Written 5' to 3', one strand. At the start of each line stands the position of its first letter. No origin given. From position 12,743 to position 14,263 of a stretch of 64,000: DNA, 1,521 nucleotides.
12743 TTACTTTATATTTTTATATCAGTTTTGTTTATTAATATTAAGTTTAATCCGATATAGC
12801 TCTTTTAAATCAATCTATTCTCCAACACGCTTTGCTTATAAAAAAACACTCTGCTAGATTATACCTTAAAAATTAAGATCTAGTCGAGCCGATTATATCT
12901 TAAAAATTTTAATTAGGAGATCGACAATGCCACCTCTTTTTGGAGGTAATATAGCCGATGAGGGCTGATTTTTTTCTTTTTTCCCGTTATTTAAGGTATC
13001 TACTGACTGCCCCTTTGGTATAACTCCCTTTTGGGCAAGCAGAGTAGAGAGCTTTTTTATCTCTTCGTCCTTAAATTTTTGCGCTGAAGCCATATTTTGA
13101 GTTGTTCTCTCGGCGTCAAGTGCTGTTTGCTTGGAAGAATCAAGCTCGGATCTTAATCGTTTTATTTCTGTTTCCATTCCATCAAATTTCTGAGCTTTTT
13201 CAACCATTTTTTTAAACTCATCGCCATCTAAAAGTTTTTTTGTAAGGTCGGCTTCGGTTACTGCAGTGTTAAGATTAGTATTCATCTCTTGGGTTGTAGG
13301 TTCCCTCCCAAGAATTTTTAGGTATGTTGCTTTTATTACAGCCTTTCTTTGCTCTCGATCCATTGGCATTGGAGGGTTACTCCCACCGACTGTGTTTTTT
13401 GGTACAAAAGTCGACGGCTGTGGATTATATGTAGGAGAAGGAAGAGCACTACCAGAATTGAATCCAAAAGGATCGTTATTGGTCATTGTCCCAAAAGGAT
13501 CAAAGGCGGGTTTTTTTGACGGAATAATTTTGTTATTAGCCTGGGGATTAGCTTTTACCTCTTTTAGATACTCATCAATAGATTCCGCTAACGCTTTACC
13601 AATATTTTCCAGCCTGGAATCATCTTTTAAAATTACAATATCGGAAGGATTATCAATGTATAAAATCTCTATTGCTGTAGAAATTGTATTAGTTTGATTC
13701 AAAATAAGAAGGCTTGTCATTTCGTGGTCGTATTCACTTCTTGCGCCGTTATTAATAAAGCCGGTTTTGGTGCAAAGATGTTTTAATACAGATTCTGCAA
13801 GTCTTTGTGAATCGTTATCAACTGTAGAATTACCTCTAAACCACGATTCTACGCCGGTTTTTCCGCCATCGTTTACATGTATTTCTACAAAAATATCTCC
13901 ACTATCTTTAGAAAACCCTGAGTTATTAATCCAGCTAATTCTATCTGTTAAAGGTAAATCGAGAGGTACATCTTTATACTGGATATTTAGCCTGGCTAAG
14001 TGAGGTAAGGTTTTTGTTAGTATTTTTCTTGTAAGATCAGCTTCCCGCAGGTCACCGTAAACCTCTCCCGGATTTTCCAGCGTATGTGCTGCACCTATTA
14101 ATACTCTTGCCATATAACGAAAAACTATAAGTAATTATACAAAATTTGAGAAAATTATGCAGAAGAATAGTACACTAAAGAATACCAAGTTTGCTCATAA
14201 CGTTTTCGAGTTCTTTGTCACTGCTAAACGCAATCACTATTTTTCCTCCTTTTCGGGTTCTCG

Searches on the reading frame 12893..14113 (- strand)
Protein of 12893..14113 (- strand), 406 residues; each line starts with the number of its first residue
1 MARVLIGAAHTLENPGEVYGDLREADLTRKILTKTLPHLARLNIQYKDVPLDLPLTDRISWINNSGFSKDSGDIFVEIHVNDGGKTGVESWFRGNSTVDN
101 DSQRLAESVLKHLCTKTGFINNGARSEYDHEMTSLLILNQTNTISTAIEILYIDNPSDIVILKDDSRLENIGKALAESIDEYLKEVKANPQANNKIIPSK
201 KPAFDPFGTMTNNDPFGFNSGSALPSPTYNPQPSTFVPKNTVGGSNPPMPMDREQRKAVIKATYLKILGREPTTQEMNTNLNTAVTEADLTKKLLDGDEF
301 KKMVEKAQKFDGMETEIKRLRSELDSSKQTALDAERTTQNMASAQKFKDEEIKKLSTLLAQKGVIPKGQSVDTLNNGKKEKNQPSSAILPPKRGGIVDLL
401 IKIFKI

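Call 35: search_protein_families(library=pfam, proteins=[window:12893-14113:-], max_evalue=0.00001)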
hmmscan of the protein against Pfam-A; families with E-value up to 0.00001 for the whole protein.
window:12893-14113:- (406 aa): 1 family
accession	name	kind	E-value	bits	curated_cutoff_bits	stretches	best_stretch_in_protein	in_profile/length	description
PF01520.23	Amidase_3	-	2.2e-20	73.8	27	1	4-180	1-173/174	N-acetylmuramoyl-L-alanine amidase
